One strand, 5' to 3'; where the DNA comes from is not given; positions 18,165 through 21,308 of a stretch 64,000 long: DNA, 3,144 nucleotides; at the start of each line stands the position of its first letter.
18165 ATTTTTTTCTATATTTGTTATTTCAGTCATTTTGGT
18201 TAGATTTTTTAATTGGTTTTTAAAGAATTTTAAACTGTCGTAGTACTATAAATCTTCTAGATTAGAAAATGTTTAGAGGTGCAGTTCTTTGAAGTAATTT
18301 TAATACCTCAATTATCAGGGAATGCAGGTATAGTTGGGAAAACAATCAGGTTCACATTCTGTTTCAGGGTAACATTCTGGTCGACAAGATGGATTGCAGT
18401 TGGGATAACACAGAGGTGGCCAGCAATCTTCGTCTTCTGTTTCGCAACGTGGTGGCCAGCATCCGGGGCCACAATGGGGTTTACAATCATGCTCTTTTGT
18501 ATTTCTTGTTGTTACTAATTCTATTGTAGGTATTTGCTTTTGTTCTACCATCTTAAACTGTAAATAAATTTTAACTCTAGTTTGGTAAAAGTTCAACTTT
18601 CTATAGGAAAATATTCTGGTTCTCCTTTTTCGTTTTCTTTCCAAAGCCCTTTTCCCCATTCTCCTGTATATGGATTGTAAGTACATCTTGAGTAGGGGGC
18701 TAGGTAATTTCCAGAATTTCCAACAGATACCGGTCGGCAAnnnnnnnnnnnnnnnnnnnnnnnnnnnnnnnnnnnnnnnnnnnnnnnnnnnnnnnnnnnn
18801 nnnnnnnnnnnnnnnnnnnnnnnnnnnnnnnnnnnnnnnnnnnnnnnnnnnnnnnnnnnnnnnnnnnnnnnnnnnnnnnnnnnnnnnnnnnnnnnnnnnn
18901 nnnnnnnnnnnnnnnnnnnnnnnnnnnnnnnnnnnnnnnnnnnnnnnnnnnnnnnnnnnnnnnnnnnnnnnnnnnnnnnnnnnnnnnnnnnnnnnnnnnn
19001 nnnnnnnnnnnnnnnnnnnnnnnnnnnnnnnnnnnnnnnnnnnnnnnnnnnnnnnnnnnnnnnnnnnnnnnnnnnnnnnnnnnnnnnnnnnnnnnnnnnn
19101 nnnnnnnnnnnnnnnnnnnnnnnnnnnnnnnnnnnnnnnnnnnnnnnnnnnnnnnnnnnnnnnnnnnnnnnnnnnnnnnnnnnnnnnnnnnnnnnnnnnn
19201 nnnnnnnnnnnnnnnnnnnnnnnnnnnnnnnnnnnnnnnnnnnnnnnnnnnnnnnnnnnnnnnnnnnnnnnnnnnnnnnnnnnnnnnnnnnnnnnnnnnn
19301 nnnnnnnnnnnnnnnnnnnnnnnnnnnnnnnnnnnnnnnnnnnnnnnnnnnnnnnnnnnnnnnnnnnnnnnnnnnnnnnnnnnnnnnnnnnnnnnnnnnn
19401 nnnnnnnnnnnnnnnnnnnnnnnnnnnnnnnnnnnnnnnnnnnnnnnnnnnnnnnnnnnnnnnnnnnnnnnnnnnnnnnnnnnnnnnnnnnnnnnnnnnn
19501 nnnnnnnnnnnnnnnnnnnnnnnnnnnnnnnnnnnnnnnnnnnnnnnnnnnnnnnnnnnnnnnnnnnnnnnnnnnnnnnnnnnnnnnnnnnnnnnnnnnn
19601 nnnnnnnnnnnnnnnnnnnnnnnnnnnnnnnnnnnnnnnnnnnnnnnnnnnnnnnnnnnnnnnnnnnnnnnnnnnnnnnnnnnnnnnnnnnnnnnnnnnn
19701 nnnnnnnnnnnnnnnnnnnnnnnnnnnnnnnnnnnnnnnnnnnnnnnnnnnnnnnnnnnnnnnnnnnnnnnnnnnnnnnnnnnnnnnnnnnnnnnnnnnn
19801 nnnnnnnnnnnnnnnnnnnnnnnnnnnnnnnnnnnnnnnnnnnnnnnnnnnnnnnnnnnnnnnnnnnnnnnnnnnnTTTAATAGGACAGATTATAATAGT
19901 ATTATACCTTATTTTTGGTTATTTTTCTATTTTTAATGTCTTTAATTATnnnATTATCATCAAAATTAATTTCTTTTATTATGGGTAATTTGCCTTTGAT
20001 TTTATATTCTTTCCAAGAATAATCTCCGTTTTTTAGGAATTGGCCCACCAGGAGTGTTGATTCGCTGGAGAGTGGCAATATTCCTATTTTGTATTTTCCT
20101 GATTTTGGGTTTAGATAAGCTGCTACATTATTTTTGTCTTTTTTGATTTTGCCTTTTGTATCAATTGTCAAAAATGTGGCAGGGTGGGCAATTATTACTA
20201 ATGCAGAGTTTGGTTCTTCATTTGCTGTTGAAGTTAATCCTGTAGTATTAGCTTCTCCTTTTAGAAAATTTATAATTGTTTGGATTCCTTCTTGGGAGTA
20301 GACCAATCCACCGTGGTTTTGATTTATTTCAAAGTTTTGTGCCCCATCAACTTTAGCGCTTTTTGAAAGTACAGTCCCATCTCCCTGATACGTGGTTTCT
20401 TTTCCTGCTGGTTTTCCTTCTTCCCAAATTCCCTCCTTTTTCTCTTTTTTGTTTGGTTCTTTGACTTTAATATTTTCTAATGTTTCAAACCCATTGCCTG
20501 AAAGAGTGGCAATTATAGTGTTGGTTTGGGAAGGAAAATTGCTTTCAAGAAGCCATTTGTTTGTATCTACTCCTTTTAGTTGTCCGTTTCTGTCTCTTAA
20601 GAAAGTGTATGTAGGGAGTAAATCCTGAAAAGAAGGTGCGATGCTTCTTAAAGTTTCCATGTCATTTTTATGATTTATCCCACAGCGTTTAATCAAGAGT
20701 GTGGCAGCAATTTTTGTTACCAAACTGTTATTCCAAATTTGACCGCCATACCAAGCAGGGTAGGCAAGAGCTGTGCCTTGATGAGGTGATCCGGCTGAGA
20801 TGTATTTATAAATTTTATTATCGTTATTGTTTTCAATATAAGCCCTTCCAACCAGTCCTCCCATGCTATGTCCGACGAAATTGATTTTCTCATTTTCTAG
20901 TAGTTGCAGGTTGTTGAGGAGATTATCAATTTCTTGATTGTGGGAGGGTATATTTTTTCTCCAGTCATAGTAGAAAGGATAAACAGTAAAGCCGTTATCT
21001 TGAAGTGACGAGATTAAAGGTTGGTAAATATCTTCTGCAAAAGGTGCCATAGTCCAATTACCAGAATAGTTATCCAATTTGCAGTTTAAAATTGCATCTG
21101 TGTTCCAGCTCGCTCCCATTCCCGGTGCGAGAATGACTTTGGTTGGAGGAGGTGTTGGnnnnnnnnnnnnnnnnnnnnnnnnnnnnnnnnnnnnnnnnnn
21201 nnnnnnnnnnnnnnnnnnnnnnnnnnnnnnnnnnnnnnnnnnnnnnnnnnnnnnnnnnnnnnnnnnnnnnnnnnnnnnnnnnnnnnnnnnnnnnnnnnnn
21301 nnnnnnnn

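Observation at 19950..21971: Secreted LCAT-family (YDWR/GHSMGG) lipase with a DUF1080-like jelly-roll domain and Thr/Pro linker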

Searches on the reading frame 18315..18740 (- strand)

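Call 3: search_protein_families(library=pfam, proteins=[window:18315-18740:-], max_evalue=1)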
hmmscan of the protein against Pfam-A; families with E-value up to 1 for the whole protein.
window:18315-18740:- (141 aa): 1 family
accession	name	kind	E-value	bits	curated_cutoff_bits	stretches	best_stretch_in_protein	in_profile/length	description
PF05887.16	Trypan_PARP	-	0.34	11.3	100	1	82-133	55-109/134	Procyclic acidic repetitive protein (PARP)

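Call 4: search_protein_families(library=ncbifam, proteins=[window:18315-18740:-], max_evalue=1)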
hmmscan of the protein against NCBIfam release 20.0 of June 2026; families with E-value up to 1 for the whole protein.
window:18315-18740:- (141 aa): 0 families

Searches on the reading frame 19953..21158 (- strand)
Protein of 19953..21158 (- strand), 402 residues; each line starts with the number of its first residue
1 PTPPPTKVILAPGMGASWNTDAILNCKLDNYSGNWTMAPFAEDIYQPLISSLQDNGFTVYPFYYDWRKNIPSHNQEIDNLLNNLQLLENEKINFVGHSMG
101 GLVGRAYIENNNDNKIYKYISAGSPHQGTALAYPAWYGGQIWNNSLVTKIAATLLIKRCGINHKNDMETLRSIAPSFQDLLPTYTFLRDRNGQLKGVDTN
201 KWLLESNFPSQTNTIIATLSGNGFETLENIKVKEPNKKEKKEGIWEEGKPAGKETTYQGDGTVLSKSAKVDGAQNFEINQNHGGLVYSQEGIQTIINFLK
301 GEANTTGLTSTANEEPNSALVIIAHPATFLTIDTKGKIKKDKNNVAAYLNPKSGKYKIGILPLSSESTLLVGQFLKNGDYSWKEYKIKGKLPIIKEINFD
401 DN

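Call 29: predict_structure(alignment_id=A2)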
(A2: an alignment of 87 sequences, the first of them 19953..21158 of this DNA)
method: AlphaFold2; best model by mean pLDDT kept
length: 402 residues; sequences in the alignment: 87
mean_pLDDT: 94.7   pTM: 0.93
mean pLDDT of the five models: 94.7, 94.7, 94.1, 94.0, 94.0
residues with pLDDT >= 90: 360; 70-90: 30; 50-70: 12; < 50: 0
segments of 3 or more residues with pLDDT < 50: none
pLDDT, mean of each block of 10 residues (from residue 1): 87 98 96 97 96 98 98 96 91 98 97 92 98 97 92 95 93 97 98 96 90 94 97 97 95 98 97 95 95 96 70 82 98 97 97 97 97 94 96 95 85
secondary structure, 60 per line:
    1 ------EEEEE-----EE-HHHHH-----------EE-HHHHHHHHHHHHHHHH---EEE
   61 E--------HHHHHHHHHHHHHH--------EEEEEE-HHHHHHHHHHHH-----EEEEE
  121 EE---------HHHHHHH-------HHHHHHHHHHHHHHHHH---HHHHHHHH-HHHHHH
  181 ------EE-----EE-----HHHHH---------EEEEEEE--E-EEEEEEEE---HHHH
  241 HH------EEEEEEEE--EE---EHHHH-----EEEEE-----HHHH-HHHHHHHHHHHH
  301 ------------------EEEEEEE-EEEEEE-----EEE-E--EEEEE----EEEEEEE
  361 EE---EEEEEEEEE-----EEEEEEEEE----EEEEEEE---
elements in order: E7-11 H20-24 H39-54 E58-61 H70-83 E92-97 H99-110 E116-122 H132-138 H146-162 H166-173 H175-180 H201-205 E215-221 E226-233 H237-242 E249-256 H265-268 E274-278 H284-287 H289-300 E319-325 E327-332 E338-340 E345-349 E354-362 E366-374 E380-388 E393-399
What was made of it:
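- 20247..21140 (-): LCAT/LPLA2-like alpha/beta-hydrolase catalytic domain (aa 278-575). It has a minimal six-strand core plus a helical cap. AF2 domain model: pLDDT 94.7, pTM 0.93 (call 29).
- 19953..20207 (-): Conserved C-terminal beta-sandwich (aa 589-673). It has no Pfam match and packs in a defined way on the catalytic domain. The two-domain model has pTM 0.93 (call 29).
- The AF2 catalytic plus C-terminal model has pLDDT 94.7 (call 29).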

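Call 32: fold_search(model_id=the predicted structure, library=pdb)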
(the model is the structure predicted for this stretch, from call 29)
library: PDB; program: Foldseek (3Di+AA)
matches with E <= 10: 1413; with E <= 0.001: 333
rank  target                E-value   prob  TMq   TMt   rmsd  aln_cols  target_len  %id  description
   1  6wpx_A                6.9e-13  1.00  0.34  0.31  16.5       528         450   14  Crystal structure of Bacillus licheniformis lipase BlEst2 in propetide form (released 2021-06-09)
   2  6wpx_B                1.1e-12  1.00  0.34  0.31  16.4       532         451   14  Crystal structure of Bacillus licheniformis lipase BlEst2 in propetide form (released 2021-06-09)
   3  4x92                  3.4e-11  1.00  0.46  0.49   6.6       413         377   14  Crystal structure of Lysosomal Phospholipase A2-S165A (released 2015-03-11)
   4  4x90_A                8.3e-11  1.00  0.46  0.49   7.4       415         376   14  Crystal structure of Lysosomal Phospholipase A2 (released 2015-03-11)
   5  4x97_A                1.1e-10  1.00  0.51  0.54   5.4       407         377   15  Crystal structure of Lysosomal Phospholipase A2 in complex with methyl arachidonyl fluorophosphonate (MAFP) (released 2015-03-11)
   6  4x95_A                5.2e-10  1.00  0.47  0.50   6.3       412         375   14  Crystal structure of fully glycosylated Lysosomal Phospholipase A2 in complex with methyl arachidonyl fluorophosphonat (released 2015-03-25)
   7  4xx1_A                1.0e-09  1.00  0.47  0.51   7.1       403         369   13  Low resolution structure of LCAT in complex with Fab1 (released 2015-07-29)
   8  5bv7_A                1.8e-09  1.00  0.47  0.50   7.2       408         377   14  Crystal structure of human LCAT (L4F, N5D) in complex with Fab of an agonistic antibody (released 2015-12-16)
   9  6mvd_B                8.4e-09  1.00  0.46  0.49   6.8       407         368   14  Crystal structure of Lecithin:cholesterol acyltransferase (LCAT) in complex with isopropyl dodec-11-enylfluorophosphon (released 2018-12-05)
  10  6jd9                  1.5e-08  1.00  0.36  0.49  11.4       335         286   12  Proteus mirabilis lipase mutant - I118V/E130G (released 2019-07-24)
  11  3w9u                  2.2e-08  1.00  0.36  0.51  11.1       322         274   13  Crystal structure of Lipk107 (released 2013-12-04)
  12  4gw3                  2.2e-08  1.00  0.36  0.49  12.2       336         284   12  Crystal Structure of the Lipase from Proteus mirabilis (released 2013-02-06)
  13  6mvd_A                2.5e-08  1.00  0.46  0.48   7.9       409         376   14  Crystal structure of Lecithin:cholesterol acyltransferase (LCAT) in complex with isopropyl dodec-11-enylfluorophosphon (released 2018-12-05)
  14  6wpy_A                2.5e-08  1.00  0.36  0.57   9.4       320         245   16  Crystal structure of Bacillus licheniformis lipase BlEst2 in mature form (released 2021-06-09)
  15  4hs9                  2.5e-08  1.00  0.37  0.50  12.2       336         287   13  Methanol tolerant mutant of the Proteus mirabilis lipase (released 2013-05-22)
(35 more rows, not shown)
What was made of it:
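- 19953..20207 (-): The architectural parallel is BlEst2 6wpx, the top Foldseek E-value (call 32).
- Closest known: LCAT / LPLA2. Same: It gives the best TM-scores of all PDB entries (call 32).
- Closest known: Bacillus licheniformis BlEst2. Same: BlEst2 is the best Foldseek E-value (6.9e-13, call 32).
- Closest known: Bacterial interbacterial phospholipase effectors. Same: Tle4 (TM on query 0.44) and PlaB are among the structural matches (call 32).
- Nearly all structural neighbours are lipid hydrolases (call 32).
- Tried and rejected: I redid the search with a catalytic plus C-terminal model (calls 29, 32).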

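Call 40: find_related_loci(query=A2, collection=genome_contigs, flank=10000)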
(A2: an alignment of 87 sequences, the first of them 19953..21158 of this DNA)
Query A2 (402 aa) in genome_contigs; peptide patterns used: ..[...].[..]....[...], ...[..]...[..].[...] (x = any residue, [..] = any of these).
600 stretches matched a pattern (row limit reached: there are more); 479 encode a relative of the query (tblastn E <= 1e-3); the best 80 are kept; 80 distinct loci.
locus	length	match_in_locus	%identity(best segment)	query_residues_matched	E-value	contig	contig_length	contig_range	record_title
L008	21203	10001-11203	67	7-400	1e-177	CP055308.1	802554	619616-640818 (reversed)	MAG: Candidatus Woesebacteria bacterium isolate Ch104a chromosome, complete genome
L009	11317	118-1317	49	5-400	2e-120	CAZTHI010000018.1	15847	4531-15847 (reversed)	MAG TPA_asm: uncultured Gammaproteobacteria bacterium isolate binchicken_co387_486 genome assembly, contig: NODE_4286_le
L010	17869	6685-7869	47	1-399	6e-114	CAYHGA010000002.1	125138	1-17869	MAG TPA_asm: uncultured Gammaproteobacteria bacterium isolate ERP119705_co10_249 genome assembly, contig: NODE_51_length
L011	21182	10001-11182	48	8-400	8e-113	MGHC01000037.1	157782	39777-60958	MAG: Candidatus Woesebacteria bacterium RIFCSPLOWO2_01_FULL_39_10 rifcsplowo2_01_scaffold_970, whole genome shotgun sequ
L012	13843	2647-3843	44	7-400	3e-110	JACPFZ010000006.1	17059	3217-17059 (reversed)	MAG: Candidatus Gottesmanbacteria bacterium isolate NC_groundwater_374_Ag_B-0.1um_46_9 GD18-4_B1_scaffold_133626, whole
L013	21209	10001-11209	45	7-401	2e-109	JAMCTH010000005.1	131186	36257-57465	MAG: Patescibacteria group bacterium isolate FK_Sedi_A_Bin.175 NODE_133_length_131186_cov_5.29273, whole genome shotgun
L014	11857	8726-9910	45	7-400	3e-106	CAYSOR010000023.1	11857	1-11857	MAG TPA_asm: uncultured Gammaproteobacteria bacterium isolate binchicken_co266_188 genome assembly, contig: NODE_9650_le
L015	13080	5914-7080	46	8-399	2e-106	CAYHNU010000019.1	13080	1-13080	MAG TPA_asm: uncultured Gammaproteobacteria bacterium isolate ERP119705_co13_425 genome assembly, contig: NODE_5962_leng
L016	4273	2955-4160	44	1-400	3e-105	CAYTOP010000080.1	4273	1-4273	MAG TPA_asm: uncultured Gammaproteobacteria bacterium isolate SRP050083_co1_427 genome assembly, contig: NODE_13535_leng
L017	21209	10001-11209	43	7-400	9e-105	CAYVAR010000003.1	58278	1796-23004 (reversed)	MAG TPA_asm: uncultured Gammaproteobacteria bacterium isolate binchicken_co110_1166 genome assembly, contig: NODE_1325_l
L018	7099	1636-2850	43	1-400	1e-104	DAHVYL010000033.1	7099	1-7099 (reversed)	MAG TPA_asm: Candidatus Woesebacteria bacterium isolate clean783 NODE_33_length_7099_cov_3.899459, whole genome shotgun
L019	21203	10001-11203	45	5-400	5e-103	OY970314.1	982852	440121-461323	MAG: Candidatus Woesebacteria bacterium isolate MFD01299.bin.c.5 genome assembly, chromosome: 1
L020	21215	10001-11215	45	4-402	2e-102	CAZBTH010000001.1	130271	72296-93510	MAG TPA_asm: uncultured Gammaproteobacteria bacterium isolate SRP062349_co2_276 genome assembly, contig: NODE_77_length_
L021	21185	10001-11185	43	4-399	2e-101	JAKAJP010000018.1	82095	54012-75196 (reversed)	MAG: bacterium isolate WY4.bin110 NODE_306_length_82095_cov_1.922165, whole genome shotgun sequence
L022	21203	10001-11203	43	1-400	1e-101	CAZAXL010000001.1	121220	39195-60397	MAG TPA_asm: uncultured Gammaproteobacteria bacterium isolate SRP062349_co2_103 genome assembly, contig: NODE_91_length_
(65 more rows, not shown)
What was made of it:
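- Loci come from Woese-, Gottesman-, Shapiro- and Amesbacteria (call 40).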

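Call 43: search_protein_representatives(alignment_id=A2)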
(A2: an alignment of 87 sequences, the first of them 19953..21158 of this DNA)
Query: 87 sequences, 624 profile positions. Proteins with E-value up to 0.001 (for the whole library): 22403; up to 1e-10: 5578; up to 1e-30: 1278. The best 150 are listed.
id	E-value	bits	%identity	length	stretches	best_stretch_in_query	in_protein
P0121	1.1e-229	780.6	-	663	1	7-609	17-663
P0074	1.1e-228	777.3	-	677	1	4-609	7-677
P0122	1.4e-227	773.6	-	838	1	7-620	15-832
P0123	3.6e-221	752.4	-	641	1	4-609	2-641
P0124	8.9e-219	744.5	-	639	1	8-609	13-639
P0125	1.8e-218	743.5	-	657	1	5-608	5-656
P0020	1.8e-211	720.4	-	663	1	1-609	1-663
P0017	7.0e-211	718.5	-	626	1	5-608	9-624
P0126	1.2e-208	711.1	-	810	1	1-609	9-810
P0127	3.0e-208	709.7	-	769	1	124-609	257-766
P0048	5.3e-208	708.9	-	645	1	4-609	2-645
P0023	5.5e-208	708.9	-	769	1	176-609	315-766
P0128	1.5e-207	707.5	-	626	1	1-609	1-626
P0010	2.2e-206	703.6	-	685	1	4-609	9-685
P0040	4.9e-206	702.5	-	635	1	5-609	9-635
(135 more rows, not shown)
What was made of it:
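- There are 1,278 50%-identity clusters at E<=1e-30 (call 43).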
